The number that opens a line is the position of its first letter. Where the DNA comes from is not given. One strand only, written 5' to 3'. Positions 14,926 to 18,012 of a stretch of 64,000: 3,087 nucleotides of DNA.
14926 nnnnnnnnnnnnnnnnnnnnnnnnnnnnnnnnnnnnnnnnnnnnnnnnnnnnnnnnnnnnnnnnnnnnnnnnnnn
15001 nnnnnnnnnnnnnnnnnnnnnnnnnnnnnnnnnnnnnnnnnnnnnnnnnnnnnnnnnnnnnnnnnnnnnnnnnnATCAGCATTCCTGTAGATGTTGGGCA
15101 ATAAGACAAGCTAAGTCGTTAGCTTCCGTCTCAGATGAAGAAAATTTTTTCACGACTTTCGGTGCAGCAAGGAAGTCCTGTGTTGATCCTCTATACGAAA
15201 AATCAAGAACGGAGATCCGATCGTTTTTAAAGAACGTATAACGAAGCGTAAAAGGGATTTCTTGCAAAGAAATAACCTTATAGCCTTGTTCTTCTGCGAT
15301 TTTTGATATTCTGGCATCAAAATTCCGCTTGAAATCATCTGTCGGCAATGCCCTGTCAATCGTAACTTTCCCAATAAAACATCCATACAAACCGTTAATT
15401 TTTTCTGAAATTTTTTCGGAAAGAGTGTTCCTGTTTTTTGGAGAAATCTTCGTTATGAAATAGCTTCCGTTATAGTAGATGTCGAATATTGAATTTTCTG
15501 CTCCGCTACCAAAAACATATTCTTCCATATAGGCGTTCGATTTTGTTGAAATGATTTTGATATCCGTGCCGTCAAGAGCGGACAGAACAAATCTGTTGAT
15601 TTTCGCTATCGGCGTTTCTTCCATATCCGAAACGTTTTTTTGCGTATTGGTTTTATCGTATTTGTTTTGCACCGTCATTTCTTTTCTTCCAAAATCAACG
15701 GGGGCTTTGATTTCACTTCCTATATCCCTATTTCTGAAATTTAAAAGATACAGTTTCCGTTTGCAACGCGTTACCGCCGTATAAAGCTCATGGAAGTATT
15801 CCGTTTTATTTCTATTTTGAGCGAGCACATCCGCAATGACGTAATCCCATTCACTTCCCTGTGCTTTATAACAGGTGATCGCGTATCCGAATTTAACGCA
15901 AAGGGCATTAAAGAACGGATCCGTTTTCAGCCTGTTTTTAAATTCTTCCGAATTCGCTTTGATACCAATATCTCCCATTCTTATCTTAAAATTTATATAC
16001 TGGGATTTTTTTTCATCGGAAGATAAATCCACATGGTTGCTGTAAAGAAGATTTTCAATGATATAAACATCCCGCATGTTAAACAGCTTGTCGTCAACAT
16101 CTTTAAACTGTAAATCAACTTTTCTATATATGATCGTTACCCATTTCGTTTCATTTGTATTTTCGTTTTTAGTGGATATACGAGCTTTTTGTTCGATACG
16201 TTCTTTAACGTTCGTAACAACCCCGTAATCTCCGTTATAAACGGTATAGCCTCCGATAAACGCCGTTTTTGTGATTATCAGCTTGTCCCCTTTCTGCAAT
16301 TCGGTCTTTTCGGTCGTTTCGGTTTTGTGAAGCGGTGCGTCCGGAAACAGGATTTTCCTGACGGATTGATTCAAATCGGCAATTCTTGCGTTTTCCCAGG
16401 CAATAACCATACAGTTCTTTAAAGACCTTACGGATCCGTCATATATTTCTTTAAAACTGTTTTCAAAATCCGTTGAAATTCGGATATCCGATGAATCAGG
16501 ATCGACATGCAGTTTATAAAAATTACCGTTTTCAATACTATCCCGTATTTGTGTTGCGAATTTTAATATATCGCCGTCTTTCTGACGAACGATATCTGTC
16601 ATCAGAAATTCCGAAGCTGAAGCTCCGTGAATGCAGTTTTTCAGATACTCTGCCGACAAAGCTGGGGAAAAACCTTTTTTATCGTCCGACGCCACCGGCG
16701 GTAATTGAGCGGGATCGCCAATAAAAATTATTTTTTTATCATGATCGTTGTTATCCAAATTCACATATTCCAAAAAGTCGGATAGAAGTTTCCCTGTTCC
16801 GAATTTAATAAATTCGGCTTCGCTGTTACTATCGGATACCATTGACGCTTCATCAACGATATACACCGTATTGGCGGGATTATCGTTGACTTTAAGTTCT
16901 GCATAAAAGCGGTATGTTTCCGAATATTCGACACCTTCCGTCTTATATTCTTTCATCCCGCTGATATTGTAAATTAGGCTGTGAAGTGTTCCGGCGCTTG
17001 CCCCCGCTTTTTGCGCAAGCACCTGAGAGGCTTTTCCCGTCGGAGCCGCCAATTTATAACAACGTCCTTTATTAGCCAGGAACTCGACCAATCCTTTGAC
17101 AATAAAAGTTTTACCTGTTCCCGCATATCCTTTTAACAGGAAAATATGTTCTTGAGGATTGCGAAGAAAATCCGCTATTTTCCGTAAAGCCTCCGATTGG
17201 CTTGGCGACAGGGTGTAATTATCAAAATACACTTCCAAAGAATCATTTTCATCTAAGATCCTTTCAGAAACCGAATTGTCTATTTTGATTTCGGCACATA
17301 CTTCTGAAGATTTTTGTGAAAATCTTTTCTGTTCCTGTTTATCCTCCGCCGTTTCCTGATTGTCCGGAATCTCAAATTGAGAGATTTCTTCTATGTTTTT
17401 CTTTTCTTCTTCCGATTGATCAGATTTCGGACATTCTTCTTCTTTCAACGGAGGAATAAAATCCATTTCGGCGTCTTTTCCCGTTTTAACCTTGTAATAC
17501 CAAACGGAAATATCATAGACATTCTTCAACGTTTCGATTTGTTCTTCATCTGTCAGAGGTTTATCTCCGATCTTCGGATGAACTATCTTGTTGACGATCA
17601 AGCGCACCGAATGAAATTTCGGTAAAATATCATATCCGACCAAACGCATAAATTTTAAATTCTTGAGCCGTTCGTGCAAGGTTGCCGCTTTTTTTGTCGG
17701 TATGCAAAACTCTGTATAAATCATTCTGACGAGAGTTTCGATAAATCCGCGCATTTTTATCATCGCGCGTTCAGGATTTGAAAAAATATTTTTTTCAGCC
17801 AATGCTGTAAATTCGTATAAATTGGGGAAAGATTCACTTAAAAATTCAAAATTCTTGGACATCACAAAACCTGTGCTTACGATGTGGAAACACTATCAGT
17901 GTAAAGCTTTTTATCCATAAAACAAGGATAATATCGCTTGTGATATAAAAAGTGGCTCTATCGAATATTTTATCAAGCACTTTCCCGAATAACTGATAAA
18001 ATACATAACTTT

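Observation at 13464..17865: Translationally coupled two-gene module: DUF4145-like + RecD/TraA SF1 helicase + unknown C-domain (929 aa) with a TPR + tandem cold-shock-OB partner (536 aa). Candidate undescribed defence system.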

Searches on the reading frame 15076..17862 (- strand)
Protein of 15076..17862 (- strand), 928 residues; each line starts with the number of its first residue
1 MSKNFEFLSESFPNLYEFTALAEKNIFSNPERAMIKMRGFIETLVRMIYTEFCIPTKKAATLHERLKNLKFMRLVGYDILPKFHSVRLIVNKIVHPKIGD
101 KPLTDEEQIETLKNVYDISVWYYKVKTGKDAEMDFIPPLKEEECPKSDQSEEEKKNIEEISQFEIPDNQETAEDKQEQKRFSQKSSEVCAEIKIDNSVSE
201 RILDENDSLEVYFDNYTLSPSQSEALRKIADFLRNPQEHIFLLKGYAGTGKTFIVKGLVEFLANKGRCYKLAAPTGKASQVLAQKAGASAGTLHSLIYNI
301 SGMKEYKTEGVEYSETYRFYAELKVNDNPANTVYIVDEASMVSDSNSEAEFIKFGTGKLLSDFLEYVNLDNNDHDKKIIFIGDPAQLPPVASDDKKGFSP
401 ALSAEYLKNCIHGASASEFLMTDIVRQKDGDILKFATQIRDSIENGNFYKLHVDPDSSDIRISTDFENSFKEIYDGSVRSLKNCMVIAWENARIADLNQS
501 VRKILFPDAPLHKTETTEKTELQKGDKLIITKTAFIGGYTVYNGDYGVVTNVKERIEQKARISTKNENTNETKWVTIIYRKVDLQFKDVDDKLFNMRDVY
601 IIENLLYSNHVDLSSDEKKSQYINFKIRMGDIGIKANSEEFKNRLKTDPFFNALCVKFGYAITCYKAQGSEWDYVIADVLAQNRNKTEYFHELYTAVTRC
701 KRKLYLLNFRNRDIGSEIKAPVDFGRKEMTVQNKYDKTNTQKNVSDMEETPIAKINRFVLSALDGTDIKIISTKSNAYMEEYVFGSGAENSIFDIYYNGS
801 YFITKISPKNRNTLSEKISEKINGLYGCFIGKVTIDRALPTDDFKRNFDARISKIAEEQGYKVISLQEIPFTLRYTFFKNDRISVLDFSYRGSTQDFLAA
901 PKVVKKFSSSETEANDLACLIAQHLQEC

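Call 7: search_protein_families(library=pfam, proteins=[window:15076-17862:-], max_evalue=0.1)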
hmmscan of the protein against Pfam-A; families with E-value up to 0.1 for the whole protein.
window:15076-17862:- (928 aa): 19 families
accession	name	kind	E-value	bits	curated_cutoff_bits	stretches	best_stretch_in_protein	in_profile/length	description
PF13604.12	AAA_30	-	1.1e-23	84.5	27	1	218-441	2-170/191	AAA domain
PF22721.1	TBP-TOTE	-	4.9e-20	71.4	27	2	754-823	6-75/78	TATA-binding-like protein domain of the TOTE conflict systems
PF13245.12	AAA_19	-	2.7e-16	60.4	25.1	1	237-391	10-133/134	AAA domain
PF13538.12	UvrD_C_2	-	3.8e-15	55.9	27.4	1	659-707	2-52/52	UvrD-like helicase C-terminal domain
PF05970.20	PIF1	-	2.9e-12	47.1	25.9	1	218-396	2-161/223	PIF1-like helicase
PF13086.12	AAA_11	-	5e-06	26.9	27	1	221-285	5-71/257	AAA domain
PF18335.7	SH3_13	-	5.8e-06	26.4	41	1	497-555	1-57/65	ATP-dependent RecD-like DNA helicase SH3 domain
PF13401.12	AAA_22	-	8.4e-06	26.6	27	1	238-387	5-126/130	AAA domain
PF09848.15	SLFN-g3_helicase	-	0.00012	22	24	1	239-348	2-97/354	Schlafen group 3, DNA/RNA helicase domain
PF04851.21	ResIII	-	0.00036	20.9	22.5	1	216-266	2-51/164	Type III restriction enzyme, res subunit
PF02367.23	TsaE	-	0.0012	19.2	26.6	1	223-310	4-87/128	Threonylcarbamoyl adenosine biosynthesis protein TsaE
PF13643.11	DUF4145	-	0.002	18.6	23.1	1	22-114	3-86/88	Domain of unknown function (DUF4145)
PF13191.12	AAA_16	-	0.0022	19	32.6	1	224-271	10-63/167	AAA ATPase domain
PF24883.2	NPHP3_N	-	0.0031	18.2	24.8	1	230-267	13-51/164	Nephrocystin 3, N-terminal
PF01443.25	Viral_helicase1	-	0.0035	17.6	21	0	594-707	119-227/228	Viral superfamily 1 RNA helicase core domain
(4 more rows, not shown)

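Call 8: search_protein_families(library=padloc, proteins=[window:15076-17862:-], max_evalue=0.1)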
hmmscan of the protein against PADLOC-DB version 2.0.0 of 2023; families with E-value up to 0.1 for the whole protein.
window:15076-17862:- (928 aa): 16 families
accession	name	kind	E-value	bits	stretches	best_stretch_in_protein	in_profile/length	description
PDLC04472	PDC-M16A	-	8e-234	777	1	1-923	1-926/930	-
PDLC04475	PDC-M16A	-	1.2e-175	584.1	1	211-895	5-691/721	-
PDLC04476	PDC-M16A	-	2.7e-147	490.1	1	217-903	4-668/691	-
PDLC04474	PDC-M16A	-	5.4e-74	248.1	1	207-910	205-902/917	-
PDLC04469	PDC-M16A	-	4e-41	139.1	1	214-811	211-794/892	-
PDLC01734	typeIV_RecD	-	3.9e-32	109.4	2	218-391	340-477/763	RecD_0_IVD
PDLC04470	PDC-M16A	-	1.2e-31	107.7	1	215-711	209-682/895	-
PDLC04471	PDC-M16A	-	1e-25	88.6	1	228-807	13-579/687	-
PDLC05065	PDC-S68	-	1.9e-23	80.2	2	237-390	619-745/1221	-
PDLC05064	PDC-S68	-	4e-23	79.1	1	189-708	657-1098/1273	-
PDLC05066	PDC-S68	-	6.4e-23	78.7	1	238-708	593-1046/1202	-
PDLC01148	RecD_like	-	4.8e-21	72.7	2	215-392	311-447/719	RecD/Tra ATPase fused to N-terminal HHH domain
PDLC03042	REase_I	-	2.9e-10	36.2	1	3-131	5-126/1170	Type I restriction enzyme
PDLC04473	PDC-M16A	-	1.7e-09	34.4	2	214-390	12-188/735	-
PDLC03047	REase_I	-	2.8e-09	33.3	1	2-120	7-125/1107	Type I restriction enzyme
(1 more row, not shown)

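Call 9: search_protein_families(library=ncbifam, proteins=[window:15076-17862:-], max_evalue=0.1)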
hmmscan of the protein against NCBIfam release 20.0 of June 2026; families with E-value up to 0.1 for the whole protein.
window:15076-17862:- (928 aa): 12 families
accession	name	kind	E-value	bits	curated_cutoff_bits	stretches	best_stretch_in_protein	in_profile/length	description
TIGR01448.2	helicase_RecD2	equivalog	2.7e-38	131.6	500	2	183-566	277-624/713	SF1B family DNA helicase RecD2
NF008521.0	PRK11448.1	equivalog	5.5e-22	77.7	729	1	2-188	3-179/1123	type I restriction-modification system endonuclease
TIGR01447.1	recD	equivalog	5.9e-22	78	310.15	2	234-391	159-305/597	exodeoxyribonuclease V subunit alpha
TIGR02768.1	TraA_Ti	equivalog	2.2e-14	52.7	590.45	1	207-583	354-669/751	Ti-type conjugative transfer relaxase TraA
NF008127.0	PRK10875.1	equivalog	3.7e-09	35.7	671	2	204-294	138-231/619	exodeoxyribonuclease V subunit alpha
NF010263.0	PRK13709.1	equivalog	1.5e-05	22.5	2212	1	655-703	1389-1438/1752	conjugative transfer relaxase/helicase TraI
TIGR03420.1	DnaA_homol_Hda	equivalog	0.00044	19.8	194.8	1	209-267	10-67/226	DnaA regulatory inactivator Hda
NF010402.0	PRK13826.1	subfamily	0.0025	15.7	1317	0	216-297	380-456/1102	Dtr system oriT relaxase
TIGR00150.1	T6A_YjeE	equivalog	0.015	15.1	60.1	1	230-265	12-49/135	tRNA (adenosine(37)-N6)-threonylcarbamoyltransferase complex ATPase subunit type 1 TsaE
NF008165.0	PRK10917.1-3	equivalog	0.057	11.9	711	0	215-275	262-322/692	ATP-dependent DNA helicase RecG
NF008164.0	PRK10917.1-2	equivalog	0.062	11.5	785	1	216-275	275-334/704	ATP-dependent DNA helicase RecG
NF010464.0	PRK13889.1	subfamily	0.096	10.5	1015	0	216-298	345-422/992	conjugal transfer relaxase TraA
